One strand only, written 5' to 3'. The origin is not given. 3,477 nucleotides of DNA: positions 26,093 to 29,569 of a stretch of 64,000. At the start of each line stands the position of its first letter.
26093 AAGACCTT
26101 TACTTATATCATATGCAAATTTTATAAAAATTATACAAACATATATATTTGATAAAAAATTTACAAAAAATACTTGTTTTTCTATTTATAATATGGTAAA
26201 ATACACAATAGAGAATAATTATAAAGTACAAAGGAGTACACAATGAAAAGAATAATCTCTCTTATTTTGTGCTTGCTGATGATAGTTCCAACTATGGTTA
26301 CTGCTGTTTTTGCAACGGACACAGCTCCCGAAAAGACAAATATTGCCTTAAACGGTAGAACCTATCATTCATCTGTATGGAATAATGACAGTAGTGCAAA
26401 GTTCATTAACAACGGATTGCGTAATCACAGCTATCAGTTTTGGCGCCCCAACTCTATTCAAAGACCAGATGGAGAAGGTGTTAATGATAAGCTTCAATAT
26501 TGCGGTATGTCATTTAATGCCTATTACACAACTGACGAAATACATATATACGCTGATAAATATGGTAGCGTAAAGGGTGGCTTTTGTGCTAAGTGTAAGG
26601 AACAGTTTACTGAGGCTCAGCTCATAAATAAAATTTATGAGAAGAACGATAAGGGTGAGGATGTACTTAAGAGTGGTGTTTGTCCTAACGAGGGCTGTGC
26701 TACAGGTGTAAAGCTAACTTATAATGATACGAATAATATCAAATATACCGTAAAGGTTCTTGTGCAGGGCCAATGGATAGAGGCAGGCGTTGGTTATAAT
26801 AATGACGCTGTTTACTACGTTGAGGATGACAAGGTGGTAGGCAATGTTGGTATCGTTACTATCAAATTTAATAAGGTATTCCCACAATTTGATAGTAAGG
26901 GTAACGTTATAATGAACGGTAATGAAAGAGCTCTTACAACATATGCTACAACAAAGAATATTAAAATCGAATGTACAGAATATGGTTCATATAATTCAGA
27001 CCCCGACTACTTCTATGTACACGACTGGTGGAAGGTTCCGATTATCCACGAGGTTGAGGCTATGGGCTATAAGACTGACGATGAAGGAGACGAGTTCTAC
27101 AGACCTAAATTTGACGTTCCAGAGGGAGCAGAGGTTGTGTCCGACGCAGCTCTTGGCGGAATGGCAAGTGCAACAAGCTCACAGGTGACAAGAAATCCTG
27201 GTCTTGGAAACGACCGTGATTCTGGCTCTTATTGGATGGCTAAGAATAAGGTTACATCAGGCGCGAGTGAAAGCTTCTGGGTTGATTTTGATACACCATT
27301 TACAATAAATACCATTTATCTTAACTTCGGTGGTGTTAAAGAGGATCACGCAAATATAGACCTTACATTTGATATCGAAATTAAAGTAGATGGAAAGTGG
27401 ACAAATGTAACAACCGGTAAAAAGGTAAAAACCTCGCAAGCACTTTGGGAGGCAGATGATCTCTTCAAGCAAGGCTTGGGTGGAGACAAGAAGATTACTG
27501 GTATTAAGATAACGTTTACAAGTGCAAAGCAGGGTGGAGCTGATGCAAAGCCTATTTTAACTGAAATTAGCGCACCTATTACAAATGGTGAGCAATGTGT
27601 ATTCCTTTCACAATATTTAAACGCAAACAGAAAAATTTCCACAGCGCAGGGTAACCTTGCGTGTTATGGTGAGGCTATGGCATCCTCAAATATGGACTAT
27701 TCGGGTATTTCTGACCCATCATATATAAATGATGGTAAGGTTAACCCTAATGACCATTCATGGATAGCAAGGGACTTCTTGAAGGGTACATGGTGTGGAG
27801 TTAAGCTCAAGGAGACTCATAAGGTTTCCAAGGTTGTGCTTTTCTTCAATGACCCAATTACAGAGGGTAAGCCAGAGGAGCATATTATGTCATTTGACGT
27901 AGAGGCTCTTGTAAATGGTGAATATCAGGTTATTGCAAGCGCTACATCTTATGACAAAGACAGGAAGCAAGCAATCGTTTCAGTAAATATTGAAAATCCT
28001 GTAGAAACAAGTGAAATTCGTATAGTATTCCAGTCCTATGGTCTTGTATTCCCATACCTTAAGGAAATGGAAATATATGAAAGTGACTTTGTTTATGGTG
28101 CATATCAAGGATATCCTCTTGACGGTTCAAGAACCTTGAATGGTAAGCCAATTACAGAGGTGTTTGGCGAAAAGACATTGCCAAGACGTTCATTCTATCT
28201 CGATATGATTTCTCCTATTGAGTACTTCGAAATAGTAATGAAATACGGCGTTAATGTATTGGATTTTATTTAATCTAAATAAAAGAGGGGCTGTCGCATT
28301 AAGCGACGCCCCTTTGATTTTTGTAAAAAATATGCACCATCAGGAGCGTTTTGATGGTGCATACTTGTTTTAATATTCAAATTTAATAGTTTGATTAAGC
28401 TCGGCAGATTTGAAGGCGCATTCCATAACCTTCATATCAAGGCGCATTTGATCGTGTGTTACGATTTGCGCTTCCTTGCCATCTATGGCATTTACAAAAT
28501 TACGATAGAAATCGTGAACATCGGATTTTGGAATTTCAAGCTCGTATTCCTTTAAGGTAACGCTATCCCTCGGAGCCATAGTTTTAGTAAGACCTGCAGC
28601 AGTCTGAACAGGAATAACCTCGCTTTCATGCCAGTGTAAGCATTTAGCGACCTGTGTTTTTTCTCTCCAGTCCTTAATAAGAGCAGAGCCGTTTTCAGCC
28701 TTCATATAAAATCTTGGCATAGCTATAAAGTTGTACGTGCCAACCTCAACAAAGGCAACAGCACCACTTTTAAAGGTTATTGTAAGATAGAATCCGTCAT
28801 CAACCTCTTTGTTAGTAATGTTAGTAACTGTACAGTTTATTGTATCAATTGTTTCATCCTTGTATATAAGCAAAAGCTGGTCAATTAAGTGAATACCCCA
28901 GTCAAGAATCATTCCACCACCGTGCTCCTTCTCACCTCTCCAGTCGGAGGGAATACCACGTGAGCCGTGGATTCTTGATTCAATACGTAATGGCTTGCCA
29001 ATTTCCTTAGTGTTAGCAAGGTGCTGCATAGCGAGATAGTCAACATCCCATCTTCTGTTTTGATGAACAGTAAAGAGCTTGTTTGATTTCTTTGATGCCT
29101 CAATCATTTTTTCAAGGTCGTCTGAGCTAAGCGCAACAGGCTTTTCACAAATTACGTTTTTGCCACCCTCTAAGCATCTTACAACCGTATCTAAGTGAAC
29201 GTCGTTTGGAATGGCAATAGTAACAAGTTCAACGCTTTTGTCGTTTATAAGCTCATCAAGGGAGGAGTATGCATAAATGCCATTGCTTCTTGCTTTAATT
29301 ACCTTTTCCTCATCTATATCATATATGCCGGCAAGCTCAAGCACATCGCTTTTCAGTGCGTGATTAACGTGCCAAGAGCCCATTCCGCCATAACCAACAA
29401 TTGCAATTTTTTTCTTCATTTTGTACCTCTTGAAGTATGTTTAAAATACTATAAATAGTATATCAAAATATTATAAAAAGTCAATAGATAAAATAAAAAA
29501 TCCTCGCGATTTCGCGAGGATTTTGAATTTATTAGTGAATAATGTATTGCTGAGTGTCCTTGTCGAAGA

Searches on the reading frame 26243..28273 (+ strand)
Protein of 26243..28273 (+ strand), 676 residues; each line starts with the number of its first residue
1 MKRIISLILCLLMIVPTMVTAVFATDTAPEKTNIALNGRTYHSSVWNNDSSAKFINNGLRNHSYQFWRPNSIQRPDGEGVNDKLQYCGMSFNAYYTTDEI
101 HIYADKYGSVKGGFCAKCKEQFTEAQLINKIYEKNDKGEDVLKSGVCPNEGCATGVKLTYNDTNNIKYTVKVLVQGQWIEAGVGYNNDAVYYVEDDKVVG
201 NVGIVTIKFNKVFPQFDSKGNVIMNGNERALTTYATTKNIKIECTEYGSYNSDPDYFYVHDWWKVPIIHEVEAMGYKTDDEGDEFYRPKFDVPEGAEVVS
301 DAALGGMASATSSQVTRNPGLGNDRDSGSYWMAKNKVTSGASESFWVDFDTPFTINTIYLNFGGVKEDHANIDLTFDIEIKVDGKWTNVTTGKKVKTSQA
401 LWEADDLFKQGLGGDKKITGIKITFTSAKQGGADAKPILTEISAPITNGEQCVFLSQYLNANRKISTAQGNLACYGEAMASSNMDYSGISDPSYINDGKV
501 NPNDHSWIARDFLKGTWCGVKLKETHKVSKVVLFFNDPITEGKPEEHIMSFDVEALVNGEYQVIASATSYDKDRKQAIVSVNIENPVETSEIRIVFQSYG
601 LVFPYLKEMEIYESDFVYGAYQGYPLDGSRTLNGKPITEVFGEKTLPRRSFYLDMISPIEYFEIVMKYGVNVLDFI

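Call 86: search_protein_families(library=pfam, proteins=[window:26243-28273:+], max_evalue=0.00001)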
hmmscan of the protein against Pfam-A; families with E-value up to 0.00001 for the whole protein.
window:26243-28273:+ (676 aa): 2 families
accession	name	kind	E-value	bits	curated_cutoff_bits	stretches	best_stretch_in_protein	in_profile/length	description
PF00754.31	F5_F8_type_C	-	9.8e-11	42.3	28.2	1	479-599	3-115/127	F5/8 type C domain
PF22633.2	F5_F8_type_C_2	-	3e-09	37.8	27.8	0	495-594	2-91/91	NedA-like, galactose-binding domain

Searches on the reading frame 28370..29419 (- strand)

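Call 86: search_protein_families(library=pfam, proteins=[window:28370-29419:-], max_evalue=0.00001)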
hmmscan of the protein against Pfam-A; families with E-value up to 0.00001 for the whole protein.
window:28370-29419:- (349 aa): 4 families
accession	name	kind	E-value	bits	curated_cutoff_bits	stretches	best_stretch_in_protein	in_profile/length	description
PF01408.29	GFO_IDH_MocA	-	4e-27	95.7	24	1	4-118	2-118/120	Oxidoreductase family, NAD-binding Rossmann fold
PF22725.1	GFO_IDH_MocA_C3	-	4.1e-20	72.5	27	1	128-245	1-122/124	GFO/IDH/MocA C-terminal domain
PF02894.22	GFO_IDH_MocA_C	-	2.7e-14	53.9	22.9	1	138-346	7-217/218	Oxidoreductase family, C-terminal alpha/beta domain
PF02629.25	CoA_binding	-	8.4e-06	26.9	22.3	0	2-89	3-90/97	CoA binding domain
